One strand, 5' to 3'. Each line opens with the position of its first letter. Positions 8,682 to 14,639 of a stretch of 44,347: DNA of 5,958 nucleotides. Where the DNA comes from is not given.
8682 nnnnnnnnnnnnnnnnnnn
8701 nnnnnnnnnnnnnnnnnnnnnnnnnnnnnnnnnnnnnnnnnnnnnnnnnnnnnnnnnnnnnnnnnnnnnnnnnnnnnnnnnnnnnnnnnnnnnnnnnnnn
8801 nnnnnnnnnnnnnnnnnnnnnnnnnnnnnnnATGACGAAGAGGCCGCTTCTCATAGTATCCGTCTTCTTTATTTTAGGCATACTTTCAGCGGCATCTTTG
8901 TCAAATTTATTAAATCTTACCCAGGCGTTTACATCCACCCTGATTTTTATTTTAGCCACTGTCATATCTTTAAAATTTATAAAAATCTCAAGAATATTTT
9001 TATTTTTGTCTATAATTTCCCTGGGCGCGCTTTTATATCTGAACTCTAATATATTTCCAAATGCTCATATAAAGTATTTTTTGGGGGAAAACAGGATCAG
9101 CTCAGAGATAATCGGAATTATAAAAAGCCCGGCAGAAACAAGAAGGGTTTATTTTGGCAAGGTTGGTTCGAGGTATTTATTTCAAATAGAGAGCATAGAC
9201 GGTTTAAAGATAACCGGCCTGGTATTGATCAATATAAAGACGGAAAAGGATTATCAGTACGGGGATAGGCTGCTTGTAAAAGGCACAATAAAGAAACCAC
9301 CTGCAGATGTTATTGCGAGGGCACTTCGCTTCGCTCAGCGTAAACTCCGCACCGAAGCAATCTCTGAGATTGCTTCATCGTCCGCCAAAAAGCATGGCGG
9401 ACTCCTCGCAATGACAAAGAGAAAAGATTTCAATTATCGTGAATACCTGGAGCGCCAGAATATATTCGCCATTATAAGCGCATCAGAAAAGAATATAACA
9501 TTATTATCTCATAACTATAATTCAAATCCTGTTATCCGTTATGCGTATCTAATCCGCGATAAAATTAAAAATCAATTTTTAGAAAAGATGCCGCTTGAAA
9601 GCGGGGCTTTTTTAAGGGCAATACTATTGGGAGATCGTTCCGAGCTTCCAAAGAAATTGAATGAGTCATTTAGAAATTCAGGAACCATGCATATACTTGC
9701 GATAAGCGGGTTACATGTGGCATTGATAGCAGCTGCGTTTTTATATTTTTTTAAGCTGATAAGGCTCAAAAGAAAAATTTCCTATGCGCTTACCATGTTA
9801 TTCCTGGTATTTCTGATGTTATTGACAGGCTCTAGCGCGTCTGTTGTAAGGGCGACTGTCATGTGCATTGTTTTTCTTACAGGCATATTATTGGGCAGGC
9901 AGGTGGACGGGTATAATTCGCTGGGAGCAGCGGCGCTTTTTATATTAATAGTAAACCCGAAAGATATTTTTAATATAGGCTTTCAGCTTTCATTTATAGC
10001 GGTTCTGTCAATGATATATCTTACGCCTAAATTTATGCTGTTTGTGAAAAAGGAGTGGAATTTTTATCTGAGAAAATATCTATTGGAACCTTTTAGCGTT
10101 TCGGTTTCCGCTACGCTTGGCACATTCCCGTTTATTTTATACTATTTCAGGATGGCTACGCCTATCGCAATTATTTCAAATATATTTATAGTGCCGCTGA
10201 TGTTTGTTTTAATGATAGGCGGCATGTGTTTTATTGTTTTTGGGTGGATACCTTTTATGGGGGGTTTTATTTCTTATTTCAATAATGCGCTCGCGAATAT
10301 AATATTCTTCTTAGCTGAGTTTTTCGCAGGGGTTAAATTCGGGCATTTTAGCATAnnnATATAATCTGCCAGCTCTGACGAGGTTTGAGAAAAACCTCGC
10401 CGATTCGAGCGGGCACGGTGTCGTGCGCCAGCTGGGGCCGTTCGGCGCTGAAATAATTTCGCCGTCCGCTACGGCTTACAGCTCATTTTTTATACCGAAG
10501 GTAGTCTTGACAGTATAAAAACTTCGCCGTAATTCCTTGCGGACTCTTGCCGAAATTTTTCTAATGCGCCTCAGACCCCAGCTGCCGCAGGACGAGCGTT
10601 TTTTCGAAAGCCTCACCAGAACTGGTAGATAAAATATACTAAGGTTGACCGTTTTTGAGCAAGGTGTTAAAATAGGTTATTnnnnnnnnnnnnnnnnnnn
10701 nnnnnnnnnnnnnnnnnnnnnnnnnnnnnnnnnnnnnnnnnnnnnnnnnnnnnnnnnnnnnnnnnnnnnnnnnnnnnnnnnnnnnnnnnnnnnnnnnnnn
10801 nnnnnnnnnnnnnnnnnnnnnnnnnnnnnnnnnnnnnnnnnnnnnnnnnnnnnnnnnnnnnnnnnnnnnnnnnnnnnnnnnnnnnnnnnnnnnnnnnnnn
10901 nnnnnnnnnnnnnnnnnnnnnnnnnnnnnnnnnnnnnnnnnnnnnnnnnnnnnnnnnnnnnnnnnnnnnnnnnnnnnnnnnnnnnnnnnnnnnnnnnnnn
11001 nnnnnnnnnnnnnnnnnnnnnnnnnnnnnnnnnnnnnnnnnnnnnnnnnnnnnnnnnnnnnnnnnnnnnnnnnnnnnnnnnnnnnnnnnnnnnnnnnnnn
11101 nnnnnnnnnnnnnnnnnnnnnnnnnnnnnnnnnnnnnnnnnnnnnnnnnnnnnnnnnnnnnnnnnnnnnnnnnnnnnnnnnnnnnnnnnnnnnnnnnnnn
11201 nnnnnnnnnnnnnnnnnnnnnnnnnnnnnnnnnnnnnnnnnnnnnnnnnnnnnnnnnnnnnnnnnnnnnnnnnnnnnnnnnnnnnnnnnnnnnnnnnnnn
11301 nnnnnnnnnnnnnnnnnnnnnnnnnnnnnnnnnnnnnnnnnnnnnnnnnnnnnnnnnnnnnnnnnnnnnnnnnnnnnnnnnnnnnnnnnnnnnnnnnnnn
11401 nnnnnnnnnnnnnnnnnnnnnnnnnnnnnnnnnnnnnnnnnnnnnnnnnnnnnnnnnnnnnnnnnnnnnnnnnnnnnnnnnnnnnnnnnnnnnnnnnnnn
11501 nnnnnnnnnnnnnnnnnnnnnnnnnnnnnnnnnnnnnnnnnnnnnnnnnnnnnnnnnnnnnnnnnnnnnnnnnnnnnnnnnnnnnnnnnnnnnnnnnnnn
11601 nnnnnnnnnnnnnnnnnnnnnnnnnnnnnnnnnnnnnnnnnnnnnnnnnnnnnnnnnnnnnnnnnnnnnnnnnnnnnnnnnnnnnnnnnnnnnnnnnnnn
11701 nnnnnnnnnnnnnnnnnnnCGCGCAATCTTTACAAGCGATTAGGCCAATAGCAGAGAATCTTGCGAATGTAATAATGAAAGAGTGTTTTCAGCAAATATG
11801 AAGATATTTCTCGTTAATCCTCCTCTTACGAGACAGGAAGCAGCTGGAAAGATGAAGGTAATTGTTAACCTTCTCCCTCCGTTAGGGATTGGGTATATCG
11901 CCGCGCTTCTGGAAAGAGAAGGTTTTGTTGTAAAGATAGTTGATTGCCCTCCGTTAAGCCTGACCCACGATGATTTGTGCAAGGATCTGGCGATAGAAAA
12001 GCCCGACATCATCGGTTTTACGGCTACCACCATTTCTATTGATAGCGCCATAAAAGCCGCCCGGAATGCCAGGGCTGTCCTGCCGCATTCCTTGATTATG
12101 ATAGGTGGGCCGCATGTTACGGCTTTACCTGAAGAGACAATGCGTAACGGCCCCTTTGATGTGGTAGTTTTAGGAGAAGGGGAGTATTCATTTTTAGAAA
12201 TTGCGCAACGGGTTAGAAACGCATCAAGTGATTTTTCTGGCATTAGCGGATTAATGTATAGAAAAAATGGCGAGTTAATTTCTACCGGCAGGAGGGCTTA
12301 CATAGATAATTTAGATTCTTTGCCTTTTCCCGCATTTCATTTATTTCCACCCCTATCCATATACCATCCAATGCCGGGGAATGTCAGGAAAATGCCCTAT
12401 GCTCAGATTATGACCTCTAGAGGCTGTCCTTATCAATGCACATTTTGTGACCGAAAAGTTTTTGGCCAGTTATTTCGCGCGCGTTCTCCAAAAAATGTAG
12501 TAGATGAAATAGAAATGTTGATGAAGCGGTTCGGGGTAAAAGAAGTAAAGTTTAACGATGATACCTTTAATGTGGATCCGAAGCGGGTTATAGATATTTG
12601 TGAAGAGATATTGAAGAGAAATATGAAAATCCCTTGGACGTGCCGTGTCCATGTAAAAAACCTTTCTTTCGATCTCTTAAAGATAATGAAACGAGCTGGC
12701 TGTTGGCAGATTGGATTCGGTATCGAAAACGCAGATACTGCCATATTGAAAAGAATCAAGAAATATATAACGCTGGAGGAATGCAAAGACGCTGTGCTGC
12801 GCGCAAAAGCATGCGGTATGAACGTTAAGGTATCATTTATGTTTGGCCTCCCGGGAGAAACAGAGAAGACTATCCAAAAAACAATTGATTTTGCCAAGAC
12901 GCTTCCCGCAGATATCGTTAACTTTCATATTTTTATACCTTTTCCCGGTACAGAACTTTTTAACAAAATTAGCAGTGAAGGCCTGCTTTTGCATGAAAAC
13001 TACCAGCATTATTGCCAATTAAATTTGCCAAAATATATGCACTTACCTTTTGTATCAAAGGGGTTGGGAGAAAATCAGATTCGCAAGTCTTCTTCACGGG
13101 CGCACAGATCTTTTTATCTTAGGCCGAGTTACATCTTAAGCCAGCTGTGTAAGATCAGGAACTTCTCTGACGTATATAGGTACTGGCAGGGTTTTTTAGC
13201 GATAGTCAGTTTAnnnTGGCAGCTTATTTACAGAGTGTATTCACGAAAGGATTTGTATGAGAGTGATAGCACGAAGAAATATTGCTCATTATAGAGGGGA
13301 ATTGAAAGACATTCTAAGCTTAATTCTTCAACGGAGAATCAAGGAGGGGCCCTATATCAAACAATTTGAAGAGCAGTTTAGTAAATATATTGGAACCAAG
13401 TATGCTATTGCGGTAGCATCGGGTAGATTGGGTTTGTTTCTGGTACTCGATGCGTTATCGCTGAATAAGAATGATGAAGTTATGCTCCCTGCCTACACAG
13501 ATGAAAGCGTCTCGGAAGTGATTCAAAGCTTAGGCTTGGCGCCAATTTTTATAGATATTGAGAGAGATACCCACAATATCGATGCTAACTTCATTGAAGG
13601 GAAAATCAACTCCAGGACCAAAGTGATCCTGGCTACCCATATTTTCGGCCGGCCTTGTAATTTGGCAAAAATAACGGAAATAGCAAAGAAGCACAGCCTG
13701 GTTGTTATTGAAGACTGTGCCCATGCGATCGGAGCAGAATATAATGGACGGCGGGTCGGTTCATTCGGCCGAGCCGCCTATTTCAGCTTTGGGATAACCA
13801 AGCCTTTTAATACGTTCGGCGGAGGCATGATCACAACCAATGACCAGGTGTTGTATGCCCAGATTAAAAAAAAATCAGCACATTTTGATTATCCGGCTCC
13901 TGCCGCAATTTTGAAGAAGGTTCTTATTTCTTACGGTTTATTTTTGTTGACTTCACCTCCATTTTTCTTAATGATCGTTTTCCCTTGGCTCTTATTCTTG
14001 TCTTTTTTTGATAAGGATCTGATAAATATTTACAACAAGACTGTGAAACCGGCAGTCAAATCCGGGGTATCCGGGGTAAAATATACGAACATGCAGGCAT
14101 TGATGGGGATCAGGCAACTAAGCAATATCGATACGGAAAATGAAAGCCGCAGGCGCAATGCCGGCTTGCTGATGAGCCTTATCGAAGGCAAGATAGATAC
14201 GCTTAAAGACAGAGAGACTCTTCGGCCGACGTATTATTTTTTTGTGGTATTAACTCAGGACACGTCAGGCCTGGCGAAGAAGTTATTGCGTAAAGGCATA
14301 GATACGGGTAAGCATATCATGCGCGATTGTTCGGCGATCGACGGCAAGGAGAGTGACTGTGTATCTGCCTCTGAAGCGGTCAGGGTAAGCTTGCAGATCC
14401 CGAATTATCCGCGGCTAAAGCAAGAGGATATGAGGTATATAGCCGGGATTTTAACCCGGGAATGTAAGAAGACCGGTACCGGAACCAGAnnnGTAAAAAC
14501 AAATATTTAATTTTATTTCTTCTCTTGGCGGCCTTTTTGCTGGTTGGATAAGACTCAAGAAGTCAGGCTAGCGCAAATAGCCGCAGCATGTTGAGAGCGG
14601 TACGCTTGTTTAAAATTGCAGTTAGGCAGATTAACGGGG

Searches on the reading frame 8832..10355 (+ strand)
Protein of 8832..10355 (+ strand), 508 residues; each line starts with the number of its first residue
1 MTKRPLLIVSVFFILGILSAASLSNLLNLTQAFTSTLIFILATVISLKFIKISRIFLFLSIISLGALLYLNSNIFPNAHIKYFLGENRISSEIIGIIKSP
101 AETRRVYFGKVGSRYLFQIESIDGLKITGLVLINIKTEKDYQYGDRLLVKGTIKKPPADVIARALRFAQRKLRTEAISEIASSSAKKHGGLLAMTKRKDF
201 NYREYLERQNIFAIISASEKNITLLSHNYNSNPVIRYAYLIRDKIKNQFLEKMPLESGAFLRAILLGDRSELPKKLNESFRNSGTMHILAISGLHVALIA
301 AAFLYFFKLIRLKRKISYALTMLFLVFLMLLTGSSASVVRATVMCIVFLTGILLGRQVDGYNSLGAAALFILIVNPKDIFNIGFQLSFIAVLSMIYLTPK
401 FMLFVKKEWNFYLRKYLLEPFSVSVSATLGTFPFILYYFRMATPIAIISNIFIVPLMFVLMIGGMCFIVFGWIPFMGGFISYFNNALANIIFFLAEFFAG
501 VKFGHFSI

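Call 19: search_protein_families(library=pfam, proteins=[window:8832-10355:+], max_evalue=0.001)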
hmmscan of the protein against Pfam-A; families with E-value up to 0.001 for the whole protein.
window:8832-10355:+ (508 aa): 2 families
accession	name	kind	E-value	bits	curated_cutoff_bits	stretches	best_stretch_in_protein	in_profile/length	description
PF03772.21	Competence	-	5e-58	197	23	1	264-506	1-243/270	Competence protein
PF13567.11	DUF4131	-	1.1e-10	41.9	31.6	1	31-157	7-134/165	Domain of unknown function (DUF4131)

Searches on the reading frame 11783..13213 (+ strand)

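Call 19: search_protein_families(library=pfam, proteins=[window:11783-13213:+], max_evalue=0.001)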
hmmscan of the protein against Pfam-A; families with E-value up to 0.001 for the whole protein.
window:11783-13213:+ (477 aa): 2 families
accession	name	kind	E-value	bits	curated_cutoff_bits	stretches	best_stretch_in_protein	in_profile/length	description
PF04055.27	Radical_SAM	-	2e-25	90.3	29.5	1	211-371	3-166/166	Radical SAM superfamily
PF02310.24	B12-binding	-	3.4e-23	82.2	32.1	1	27-140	8-120/121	B12 binding domain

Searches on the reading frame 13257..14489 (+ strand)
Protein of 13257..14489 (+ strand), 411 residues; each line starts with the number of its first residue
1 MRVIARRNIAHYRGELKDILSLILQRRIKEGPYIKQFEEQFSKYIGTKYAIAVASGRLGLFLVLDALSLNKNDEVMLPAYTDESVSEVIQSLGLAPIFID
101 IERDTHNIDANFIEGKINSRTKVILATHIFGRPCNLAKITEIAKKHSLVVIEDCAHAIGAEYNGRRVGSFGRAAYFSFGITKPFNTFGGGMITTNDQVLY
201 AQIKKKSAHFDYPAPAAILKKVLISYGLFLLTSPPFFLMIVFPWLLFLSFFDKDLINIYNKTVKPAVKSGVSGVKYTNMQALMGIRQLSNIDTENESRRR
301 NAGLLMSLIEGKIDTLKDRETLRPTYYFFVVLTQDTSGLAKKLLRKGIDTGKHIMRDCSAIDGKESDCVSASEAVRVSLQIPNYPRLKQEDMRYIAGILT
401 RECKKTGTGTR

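Call 19: search_protein_families(library=pfam, proteins=[window:13257-14489:+], max_evalue=0.001)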
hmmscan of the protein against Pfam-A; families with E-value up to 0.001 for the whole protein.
window:13257-14489:+ (411 aa): 2 families
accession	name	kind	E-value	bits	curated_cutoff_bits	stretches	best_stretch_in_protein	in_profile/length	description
PF01041.23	DegT_DnrJ_EryC1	-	2.8e-73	247.7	19.8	2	23-206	15-198/360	DegT/DnrJ/EryC1/StrS aminotransferase family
PF00155.27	Aminotran_1_2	-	1.6e-09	37.8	19.7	1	33-196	43-235/361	Aminotransferase class I and II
